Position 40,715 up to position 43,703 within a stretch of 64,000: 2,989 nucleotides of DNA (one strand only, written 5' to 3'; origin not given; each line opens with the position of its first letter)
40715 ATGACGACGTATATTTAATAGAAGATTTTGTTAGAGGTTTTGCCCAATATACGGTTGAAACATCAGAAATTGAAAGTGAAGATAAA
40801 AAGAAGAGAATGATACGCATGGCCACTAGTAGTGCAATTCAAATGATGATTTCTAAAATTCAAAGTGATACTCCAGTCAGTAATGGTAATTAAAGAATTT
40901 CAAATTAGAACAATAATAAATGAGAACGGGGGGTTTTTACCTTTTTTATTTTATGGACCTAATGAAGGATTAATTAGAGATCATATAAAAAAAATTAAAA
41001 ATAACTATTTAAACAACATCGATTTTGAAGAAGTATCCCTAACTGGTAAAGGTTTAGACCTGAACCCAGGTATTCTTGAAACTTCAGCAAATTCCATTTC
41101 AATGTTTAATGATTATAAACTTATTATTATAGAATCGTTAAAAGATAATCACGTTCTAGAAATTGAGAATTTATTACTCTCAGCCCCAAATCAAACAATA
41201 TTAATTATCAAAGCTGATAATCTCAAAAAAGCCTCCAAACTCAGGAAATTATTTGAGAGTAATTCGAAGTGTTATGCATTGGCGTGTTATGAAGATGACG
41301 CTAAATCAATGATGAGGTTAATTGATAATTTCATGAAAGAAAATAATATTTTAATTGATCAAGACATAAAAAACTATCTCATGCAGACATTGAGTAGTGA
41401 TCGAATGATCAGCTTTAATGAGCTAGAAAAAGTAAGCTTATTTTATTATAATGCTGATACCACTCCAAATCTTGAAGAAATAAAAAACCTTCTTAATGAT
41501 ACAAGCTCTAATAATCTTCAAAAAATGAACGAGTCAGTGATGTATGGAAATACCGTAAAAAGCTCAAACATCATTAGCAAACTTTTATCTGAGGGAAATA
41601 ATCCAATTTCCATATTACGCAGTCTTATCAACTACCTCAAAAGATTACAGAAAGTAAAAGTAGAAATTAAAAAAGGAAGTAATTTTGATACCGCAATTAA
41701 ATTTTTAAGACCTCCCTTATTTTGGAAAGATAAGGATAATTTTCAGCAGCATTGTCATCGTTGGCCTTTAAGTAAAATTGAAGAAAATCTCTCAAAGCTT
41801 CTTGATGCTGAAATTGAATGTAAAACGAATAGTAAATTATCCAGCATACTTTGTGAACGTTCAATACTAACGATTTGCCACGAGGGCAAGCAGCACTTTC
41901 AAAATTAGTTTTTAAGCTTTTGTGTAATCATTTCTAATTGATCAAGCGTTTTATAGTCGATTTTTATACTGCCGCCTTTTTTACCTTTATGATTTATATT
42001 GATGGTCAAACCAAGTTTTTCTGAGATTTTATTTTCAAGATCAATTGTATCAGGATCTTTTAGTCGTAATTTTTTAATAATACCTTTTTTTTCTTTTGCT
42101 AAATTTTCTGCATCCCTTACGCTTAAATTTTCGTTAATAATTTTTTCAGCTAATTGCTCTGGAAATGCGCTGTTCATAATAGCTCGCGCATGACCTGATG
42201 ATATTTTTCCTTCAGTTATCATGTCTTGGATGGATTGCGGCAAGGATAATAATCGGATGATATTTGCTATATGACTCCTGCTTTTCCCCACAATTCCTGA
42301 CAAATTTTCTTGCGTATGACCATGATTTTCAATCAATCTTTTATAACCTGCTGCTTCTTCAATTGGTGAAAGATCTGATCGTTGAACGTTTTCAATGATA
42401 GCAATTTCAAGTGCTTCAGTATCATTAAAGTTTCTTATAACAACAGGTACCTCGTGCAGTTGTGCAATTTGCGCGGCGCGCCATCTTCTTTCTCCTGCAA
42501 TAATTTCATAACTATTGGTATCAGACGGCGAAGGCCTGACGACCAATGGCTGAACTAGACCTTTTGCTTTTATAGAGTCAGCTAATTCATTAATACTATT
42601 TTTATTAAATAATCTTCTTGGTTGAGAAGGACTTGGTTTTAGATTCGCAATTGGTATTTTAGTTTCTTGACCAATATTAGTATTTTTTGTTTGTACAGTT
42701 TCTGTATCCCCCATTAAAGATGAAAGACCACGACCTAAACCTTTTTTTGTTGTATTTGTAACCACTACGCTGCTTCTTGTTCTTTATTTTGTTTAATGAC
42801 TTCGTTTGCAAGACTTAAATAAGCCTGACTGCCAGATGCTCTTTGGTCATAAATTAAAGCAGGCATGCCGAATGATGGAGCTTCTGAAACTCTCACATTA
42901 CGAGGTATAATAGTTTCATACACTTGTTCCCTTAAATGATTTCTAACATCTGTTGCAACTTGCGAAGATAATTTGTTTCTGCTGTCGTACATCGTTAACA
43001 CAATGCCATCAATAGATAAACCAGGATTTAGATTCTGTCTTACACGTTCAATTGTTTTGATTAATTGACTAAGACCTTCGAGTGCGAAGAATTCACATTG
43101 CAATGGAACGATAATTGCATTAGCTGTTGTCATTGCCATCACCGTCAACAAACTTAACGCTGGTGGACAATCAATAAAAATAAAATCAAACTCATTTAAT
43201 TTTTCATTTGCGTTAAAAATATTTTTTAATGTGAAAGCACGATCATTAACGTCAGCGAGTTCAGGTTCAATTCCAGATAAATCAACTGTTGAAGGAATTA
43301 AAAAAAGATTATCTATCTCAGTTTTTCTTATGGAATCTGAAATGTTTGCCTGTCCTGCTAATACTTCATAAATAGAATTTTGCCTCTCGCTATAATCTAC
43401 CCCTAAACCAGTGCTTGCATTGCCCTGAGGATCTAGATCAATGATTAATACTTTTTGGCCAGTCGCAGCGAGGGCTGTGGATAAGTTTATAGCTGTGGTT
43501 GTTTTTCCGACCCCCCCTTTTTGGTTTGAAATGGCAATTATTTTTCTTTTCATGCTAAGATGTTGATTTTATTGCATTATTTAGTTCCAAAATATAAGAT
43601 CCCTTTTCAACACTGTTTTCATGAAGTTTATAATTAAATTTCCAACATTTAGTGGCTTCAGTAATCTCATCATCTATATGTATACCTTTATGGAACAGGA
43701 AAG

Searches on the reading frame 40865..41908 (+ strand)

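Call 52: search_protein_families(library=pfam, proteins=[window:40865-41908:+], max_evalue=0.00001)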
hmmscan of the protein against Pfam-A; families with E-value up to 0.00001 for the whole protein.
window:40865-41908:+ (347 aa): 2 families
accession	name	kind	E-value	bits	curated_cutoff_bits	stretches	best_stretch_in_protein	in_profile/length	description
PF21694.2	DNA_pol3_delta_C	-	1.1e-06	29.1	27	1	216-335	2-119/121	DNA polymerase III delta subunit, C-terminal domain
PF06144.19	DNA_pol3_delta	-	5e-06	26.9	21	1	27-135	1-119/124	DNA polymerase III, delta subunit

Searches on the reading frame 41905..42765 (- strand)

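Call 52: search_protein_families(library=pfam, proteins=[window:41905-42765:-], max_evalue=0.00001)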
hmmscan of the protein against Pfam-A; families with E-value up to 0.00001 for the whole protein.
window:41905-42765:- (286 aa): 3 families
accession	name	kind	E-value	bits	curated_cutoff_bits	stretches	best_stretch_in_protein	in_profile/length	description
PF02195.25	ParB_N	-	4e-35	120.2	26.3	1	35-128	4-95/95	ParB N-terminal domain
PF17762.8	HTH_ParB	-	3.3e-33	114.3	22.6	1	131-227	2-101/102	ParB HTH domain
PF23552.2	ParB_C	-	2.5e-15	56.1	23.8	1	236-285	1-50/50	ParB dimerisation domain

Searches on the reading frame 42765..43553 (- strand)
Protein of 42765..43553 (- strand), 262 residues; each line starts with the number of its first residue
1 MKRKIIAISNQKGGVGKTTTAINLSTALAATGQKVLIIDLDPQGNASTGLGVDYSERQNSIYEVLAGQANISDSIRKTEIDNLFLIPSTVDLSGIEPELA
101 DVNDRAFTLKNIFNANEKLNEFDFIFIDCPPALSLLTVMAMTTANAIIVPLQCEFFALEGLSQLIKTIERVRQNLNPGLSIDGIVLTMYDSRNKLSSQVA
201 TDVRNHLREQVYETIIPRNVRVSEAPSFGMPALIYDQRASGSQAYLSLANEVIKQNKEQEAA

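Call 53: search_protein_families(library=pfam, proteins=[window:42765-43553:-], max_evalue=0.00001)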
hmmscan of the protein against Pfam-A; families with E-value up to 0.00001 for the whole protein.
window:42765-43553:- (262 aa): 7 families
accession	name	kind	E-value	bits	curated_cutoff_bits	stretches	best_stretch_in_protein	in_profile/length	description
PF13614.12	AAA_31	-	7.9e-66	221.8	27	1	4-181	2-177/177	AAA domain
PF01656.29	CbiA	-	6.4e-30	104.1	25.4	1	6-231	1-124/125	CobQ/CobB/MinD/ParA nucleotide binding domain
PF09140.17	MipZ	-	4.3e-15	56.2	20.7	1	5-164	2-142/262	ATPase MipZ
PF00142.24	Fer4_NifH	-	1.8e-13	51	25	1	11-257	7-249/271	4Fe-4S iron sulfur cluster binding proteins, NifH/frxC family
PF10609.15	ParA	-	2.2e-12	47.4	27.1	1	3-46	3-46/246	NUBPL iron-transfer P-loop NTPase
PF06564.18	CBP_BcsQ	-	1.7e-10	41.3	21.3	1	4-250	2-231/234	Cellulose biosynthesis protein BcsQ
PF02374.21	ArsA_ATPase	-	1.3e-08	34.9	24.3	1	11-143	8-146/305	Anion-transporting ATPase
